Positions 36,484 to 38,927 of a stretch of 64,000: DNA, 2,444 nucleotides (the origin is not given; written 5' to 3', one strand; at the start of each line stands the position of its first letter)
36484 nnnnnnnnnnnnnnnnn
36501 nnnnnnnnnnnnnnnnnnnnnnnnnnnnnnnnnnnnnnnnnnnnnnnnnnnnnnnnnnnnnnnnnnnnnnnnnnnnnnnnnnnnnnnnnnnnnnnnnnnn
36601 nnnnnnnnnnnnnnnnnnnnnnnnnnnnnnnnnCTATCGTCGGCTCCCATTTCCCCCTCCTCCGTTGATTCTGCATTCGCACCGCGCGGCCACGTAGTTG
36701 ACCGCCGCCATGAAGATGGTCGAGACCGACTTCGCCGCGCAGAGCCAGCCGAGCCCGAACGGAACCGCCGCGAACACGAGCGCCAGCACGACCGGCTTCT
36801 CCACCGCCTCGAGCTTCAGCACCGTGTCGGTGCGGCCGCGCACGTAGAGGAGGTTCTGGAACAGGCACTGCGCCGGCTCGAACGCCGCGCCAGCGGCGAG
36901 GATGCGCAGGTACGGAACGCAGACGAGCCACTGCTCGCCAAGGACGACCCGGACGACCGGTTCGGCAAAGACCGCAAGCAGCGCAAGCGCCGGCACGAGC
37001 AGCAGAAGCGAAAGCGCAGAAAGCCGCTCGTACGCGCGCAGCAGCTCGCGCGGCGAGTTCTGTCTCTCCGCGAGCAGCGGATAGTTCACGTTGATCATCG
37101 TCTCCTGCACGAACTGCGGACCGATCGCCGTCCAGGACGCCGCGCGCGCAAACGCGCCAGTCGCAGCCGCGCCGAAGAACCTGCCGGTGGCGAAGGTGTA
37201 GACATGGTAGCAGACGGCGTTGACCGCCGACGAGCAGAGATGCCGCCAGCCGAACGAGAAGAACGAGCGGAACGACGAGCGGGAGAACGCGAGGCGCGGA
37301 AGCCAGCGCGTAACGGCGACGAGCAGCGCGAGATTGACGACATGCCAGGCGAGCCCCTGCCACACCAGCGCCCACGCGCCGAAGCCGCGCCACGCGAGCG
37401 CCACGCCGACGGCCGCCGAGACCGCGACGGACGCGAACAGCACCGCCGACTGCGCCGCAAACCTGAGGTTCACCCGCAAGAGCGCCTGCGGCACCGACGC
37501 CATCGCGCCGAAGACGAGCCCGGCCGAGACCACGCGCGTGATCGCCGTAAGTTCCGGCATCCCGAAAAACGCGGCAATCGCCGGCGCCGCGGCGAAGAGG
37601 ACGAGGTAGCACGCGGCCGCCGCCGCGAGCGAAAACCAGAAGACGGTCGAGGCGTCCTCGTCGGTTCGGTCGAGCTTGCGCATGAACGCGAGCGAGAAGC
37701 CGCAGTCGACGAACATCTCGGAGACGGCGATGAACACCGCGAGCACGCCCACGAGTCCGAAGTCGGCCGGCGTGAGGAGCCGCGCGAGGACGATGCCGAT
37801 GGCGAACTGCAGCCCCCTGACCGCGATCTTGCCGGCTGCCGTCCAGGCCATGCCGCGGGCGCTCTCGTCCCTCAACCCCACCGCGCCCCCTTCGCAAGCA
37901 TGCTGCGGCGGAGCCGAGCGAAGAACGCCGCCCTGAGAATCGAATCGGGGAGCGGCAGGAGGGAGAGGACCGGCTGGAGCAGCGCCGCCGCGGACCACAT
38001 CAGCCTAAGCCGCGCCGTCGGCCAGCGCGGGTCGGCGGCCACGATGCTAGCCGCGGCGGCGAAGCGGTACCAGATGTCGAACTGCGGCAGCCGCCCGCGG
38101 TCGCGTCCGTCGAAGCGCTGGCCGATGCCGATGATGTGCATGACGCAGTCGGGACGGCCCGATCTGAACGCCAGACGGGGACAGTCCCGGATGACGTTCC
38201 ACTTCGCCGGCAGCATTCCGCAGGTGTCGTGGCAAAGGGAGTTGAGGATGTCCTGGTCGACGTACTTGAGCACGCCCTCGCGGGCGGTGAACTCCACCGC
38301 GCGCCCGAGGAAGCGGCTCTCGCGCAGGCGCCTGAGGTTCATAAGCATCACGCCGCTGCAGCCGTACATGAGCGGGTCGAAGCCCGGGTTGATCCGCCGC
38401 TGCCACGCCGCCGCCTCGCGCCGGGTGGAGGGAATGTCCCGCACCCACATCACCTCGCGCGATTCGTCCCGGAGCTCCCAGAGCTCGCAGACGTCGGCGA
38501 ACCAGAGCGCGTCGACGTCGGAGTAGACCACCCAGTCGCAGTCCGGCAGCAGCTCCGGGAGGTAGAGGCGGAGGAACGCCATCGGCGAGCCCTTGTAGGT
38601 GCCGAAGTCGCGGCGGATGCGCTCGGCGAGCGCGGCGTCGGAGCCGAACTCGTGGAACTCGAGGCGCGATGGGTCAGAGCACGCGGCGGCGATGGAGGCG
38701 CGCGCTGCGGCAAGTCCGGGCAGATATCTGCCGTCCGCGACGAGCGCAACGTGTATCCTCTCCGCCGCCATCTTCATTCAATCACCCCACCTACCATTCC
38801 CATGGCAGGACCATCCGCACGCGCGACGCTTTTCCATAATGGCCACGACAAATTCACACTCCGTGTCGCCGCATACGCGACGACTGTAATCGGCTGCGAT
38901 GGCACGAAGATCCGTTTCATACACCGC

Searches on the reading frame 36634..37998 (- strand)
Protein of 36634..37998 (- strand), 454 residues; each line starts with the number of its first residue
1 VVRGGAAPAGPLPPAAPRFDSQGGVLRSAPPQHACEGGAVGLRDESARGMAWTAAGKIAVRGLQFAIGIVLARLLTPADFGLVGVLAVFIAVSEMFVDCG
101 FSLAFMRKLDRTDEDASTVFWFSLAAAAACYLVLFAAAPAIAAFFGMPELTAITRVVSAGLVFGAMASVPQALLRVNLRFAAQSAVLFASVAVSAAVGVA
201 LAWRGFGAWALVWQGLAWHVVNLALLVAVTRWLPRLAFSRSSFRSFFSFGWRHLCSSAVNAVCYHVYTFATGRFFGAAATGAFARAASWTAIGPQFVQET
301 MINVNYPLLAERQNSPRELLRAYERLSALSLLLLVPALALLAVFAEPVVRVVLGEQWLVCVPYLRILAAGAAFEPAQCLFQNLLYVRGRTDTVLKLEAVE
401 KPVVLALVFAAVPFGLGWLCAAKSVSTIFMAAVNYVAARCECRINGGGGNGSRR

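Call 10: search_protein_families(library=pfam, proteins=[window:36634-37998:-], max_evalue=0.001)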
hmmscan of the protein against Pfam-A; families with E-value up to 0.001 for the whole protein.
window:36634-37998:- (454 aa): 2 families
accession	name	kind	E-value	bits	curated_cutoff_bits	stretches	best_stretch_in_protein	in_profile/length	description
PF13440.11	Polysacc_synt_3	-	2.7e-75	253.8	23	1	70-362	1-293/293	Polysaccharide biosynthesis protein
PF01943.22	Polysacc_synt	-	2.9e-29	102.8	28.2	1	47-311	2-272/274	Polysaccharide biosynthesis protein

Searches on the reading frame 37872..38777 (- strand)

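Call 10: search_protein_families(library=pfam, proteins=[window:37872-38777:-], max_evalue=0.001)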
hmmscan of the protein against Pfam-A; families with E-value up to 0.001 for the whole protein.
window:37872-38777:- (301 aa): 1 family
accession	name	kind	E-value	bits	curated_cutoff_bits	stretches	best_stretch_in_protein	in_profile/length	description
PF01501.26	Glyco_transf_8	-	4.4e-21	76.1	24.3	1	64-196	83-218/253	Glycosyl transferase family 8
